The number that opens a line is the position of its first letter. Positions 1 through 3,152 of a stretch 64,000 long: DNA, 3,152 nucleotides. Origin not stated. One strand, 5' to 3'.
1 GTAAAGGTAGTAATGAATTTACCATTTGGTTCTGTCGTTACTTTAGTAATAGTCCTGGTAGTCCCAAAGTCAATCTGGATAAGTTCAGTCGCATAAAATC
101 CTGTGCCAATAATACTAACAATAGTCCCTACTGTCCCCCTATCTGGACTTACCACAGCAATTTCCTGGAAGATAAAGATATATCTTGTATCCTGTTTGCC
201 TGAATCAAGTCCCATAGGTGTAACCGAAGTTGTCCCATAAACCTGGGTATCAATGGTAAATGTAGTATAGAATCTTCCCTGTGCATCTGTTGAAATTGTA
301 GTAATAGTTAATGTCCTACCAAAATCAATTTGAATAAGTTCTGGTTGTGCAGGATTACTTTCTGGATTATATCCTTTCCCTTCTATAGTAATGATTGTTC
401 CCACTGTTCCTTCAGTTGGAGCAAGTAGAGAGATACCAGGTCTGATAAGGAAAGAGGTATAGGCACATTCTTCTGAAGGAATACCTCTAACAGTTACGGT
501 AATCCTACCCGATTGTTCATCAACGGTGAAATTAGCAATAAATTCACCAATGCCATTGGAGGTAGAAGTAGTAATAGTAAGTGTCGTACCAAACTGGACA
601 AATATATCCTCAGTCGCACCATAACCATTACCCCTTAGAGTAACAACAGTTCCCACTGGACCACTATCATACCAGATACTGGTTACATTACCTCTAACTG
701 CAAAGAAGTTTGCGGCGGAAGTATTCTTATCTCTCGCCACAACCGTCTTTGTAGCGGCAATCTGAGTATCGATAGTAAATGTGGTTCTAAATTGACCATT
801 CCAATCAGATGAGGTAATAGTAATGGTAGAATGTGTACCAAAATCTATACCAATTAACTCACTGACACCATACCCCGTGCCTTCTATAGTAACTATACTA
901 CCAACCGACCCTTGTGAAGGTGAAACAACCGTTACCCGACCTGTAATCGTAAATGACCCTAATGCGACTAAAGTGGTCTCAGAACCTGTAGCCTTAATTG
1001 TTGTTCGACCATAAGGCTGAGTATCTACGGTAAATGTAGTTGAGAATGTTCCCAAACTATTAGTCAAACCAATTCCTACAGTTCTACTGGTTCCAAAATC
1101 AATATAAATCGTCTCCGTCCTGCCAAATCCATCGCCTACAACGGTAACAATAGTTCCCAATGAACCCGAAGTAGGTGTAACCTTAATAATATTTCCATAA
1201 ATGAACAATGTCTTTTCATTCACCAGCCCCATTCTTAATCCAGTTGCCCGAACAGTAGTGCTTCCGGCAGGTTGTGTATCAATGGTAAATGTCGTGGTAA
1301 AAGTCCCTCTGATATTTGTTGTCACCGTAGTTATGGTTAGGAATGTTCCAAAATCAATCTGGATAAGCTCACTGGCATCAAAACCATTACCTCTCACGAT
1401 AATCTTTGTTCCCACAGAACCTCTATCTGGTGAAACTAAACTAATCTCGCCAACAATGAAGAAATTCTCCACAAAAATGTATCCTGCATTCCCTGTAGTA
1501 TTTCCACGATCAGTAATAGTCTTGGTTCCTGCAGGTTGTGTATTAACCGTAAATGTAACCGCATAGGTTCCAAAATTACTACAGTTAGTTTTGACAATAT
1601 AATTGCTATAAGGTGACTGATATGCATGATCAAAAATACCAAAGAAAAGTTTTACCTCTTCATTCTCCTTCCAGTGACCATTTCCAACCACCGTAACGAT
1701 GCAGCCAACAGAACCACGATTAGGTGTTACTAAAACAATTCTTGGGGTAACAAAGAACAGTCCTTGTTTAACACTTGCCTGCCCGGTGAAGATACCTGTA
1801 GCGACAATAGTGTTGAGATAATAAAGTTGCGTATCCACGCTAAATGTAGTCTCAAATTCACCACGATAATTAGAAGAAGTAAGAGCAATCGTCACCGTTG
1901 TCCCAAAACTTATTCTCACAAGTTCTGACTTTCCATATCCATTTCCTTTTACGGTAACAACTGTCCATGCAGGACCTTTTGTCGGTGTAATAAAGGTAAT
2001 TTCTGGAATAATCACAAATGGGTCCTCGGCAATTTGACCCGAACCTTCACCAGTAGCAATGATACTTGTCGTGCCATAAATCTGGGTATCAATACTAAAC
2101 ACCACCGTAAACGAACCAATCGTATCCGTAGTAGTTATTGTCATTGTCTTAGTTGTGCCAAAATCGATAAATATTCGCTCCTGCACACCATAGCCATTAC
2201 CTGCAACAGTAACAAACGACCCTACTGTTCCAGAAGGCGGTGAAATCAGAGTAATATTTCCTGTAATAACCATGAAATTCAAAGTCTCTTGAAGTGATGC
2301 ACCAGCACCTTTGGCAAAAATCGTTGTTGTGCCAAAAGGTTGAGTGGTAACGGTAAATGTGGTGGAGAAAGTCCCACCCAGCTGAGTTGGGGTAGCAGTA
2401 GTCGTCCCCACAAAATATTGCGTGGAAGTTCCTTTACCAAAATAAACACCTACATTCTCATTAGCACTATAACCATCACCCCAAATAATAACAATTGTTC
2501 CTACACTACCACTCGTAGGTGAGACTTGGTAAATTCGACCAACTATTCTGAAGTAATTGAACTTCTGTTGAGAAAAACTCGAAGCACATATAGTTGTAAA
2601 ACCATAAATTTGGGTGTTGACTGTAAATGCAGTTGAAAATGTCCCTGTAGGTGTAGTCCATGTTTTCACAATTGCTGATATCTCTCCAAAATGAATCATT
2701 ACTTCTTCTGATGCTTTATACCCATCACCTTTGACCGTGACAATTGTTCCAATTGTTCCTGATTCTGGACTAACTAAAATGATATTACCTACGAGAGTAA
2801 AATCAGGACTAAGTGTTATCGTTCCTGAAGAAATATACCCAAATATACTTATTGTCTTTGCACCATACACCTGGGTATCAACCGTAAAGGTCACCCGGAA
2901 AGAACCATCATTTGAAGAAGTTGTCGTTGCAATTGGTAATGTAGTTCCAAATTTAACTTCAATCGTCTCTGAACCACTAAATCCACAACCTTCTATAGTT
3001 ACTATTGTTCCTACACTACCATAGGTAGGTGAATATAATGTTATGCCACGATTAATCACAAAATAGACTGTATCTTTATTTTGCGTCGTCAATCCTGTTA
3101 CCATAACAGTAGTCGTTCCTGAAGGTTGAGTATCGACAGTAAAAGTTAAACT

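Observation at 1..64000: The window is wholly internal to a single giant gene of at least 64 kb (at least 21,300 codons), with neither end in view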

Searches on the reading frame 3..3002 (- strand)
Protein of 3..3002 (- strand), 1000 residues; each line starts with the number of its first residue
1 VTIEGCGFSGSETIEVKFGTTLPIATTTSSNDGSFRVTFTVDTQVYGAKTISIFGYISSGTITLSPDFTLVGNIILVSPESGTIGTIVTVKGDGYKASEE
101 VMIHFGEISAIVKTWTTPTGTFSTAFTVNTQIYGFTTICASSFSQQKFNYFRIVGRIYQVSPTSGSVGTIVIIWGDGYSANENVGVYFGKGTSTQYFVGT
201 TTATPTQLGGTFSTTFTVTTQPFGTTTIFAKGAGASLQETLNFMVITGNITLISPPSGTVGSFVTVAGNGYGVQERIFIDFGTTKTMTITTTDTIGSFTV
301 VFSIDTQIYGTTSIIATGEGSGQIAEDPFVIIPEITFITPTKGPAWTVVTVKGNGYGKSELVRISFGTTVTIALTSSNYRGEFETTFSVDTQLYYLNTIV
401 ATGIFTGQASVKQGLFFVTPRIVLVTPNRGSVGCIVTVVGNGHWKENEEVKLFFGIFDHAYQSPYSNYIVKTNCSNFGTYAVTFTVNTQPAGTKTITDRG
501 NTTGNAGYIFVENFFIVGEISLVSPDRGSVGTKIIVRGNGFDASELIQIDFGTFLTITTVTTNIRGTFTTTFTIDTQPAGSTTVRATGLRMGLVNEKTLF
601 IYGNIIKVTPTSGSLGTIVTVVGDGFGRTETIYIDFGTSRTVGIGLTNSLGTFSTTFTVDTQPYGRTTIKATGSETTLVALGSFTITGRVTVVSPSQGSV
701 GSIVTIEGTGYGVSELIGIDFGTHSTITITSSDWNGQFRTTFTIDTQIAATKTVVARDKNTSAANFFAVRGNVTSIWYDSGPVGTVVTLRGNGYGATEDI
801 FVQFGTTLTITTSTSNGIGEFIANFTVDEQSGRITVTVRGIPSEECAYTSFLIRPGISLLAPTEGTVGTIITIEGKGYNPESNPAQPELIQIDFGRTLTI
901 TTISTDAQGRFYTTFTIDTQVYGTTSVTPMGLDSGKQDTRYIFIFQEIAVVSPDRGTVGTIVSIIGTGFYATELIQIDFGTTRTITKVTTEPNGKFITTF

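Call 6: search_protein_families(library=pfam, proteins=[window:3-3002:-], max_evalue=0.01)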
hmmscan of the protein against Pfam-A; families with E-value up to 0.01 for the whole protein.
window:3-3002:- (1000 aa): 2 families
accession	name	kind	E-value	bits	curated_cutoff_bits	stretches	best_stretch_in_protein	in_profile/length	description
PF00754.31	F5_F8_type_C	-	1.8e-05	25.3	28.2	0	544-612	34-114/127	F5/8 type C domain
PF22633.2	F5_F8_type_C_2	-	0.0098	16.9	27.8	0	882-933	14-69/91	NedA-like, galactose-binding domain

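Call 77: find_homologous_proteins(query=window:3-3002:-, max_evalue=1e-30)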
Query window:3-3002:- (1000 aa): 69 proteins with E <= 1e-30 among 8000 candidates.
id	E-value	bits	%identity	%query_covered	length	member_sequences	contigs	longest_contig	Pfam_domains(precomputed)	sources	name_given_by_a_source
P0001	0.0e+0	1047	36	100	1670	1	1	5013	PF21992.3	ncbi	ncbi:MAG: hypothetical protein AAB296_09120, partial [Candidatus Desantisbacteria bacterium]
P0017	0.0e+0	1041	38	100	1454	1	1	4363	-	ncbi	ncbi:MAG: hypothetical protein AAB296_00645, partial [Candidatus Desantisbacteria bacterium]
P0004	0.0e+0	1029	40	100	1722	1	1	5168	-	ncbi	ncbi:MAG: hypothetical protein AAB296_03760, partial [Candidatus Desantisbacteria bacterium]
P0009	0.0e+0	1020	38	100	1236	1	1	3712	-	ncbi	ncbi:hypothetical protein COZ71_08545, partial [Candidatus Desantisbacteria bacterium CG_4_8_14_3_um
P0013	2.0e-291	987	37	100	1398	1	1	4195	-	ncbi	ncbi:hypothetical protein COZ71_08540, partial [Candidatus Desantisbacteria bacterium CG_4_8_14_3_um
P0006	5.6e-289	979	39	100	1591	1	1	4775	-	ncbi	ncbi:MAG: hypothetical protein AAB296_00855, partial [Candidatus Desantisbacteria bacterium]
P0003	3.0e-276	937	39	99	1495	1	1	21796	-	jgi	-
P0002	5.5e-276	936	39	100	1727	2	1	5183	-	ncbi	ncbi:hypothetical protein COX18_02265, partial [Candidatus Desantisbacteria bacterium CG23_combo_of_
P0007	1.8e-260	885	37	100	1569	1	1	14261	PF13861.13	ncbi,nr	ncbi:hypothetical protein HY793_02250, partial [Candidatus Desantisbacteria bacterium]|nr:hypothetic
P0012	1.4e-254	865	35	98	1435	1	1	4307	-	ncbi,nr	ncbi:MAG: hypothetical protein QME49_07480, partial [bacterium]|nr:hypothetical protein [bacterium]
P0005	3.4e-247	841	36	98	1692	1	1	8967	PF01833.31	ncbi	ncbi:hypothetical protein COZ71_05475, partial [Candidatus Desantisbacteria bacterium CG_4_8_14_3_um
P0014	1.3e-245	836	38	100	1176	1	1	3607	-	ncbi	ncbi:MAG: hypothetical protein AAB296_06605, partial [Candidatus Desantisbacteria bacterium]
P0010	9.7e-240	816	37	100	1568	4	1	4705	-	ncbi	ncbi:hypothetical protein COX18_08985, partial [Candidatus Desantisbacteria bacterium CG23_combo_of_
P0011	1.5e-234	799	36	100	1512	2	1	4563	PF01833.31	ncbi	ncbi:hypothetical protein COZ71_02145, partial [Candidatus Desantisbacteria bacterium CG_4_8_14_3_um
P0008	3.1e-230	785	38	100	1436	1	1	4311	-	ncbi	ncbi:hypothetical protein COZ71_08470, partial [Candidatus Desantisbacteria bacterium CG_4_8_14_3_um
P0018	1.7e-195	670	35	99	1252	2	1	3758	PF01833.31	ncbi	ncbi:hypothetical protein COZ71_04000, partial [Candidatus Desantisbacteria bacterium CG_4_8_14_3_um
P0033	8.3e-185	634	40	83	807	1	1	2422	PF01833.31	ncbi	ncbi:MAG: hypothetical protein AB1414_19285, partial [bacterium]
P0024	2.6e-160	553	36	100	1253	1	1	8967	PF01833.31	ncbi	ncbi:hypothetical protein COZ71_05480, partial [Candidatus Desantisbacteria bacterium CG_4_8_14_3_um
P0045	1.1e-103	366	39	75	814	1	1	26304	PF01833.31,PF22633.4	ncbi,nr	ncbi:TPA: hypothetical protein DCX16_04785, partial [bacterium]|nr:hypothetical protein [bacterium]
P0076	4.6e-95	337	32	66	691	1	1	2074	PF01833.31,PF17936.8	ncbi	ncbi:MAG: IPT/TIG domain-containing protein, partial [Candidatus Desantisbacteria bacterium]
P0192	5.1e-40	155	27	96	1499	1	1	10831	PF01833.31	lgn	-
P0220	4.0e-38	149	31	65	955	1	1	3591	PF21226.5,PF24328.3,PF01833.31,PF18421.8,PF09608.16,PF16760.11,PF06832.19,PF01835.26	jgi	-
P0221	3.9e-37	146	29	54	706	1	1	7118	PF01833.31,PF06832.19,PF01835.26,PF17936.8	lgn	-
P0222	1.2e-36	144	32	63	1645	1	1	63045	PF01833.31,PF16640.12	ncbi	ncbi:MAG: IPT/TIG domain-containing protein, partial [Nitrososphaerales archaeon]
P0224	9.2e-35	138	29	58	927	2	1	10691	PF21226.5,PF01833.31,PF18421.8,PF16760.11,PF01835.26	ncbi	ncbi:MAG: IPT/TIG domain-containing protein [Nitrososphaerales archaeon]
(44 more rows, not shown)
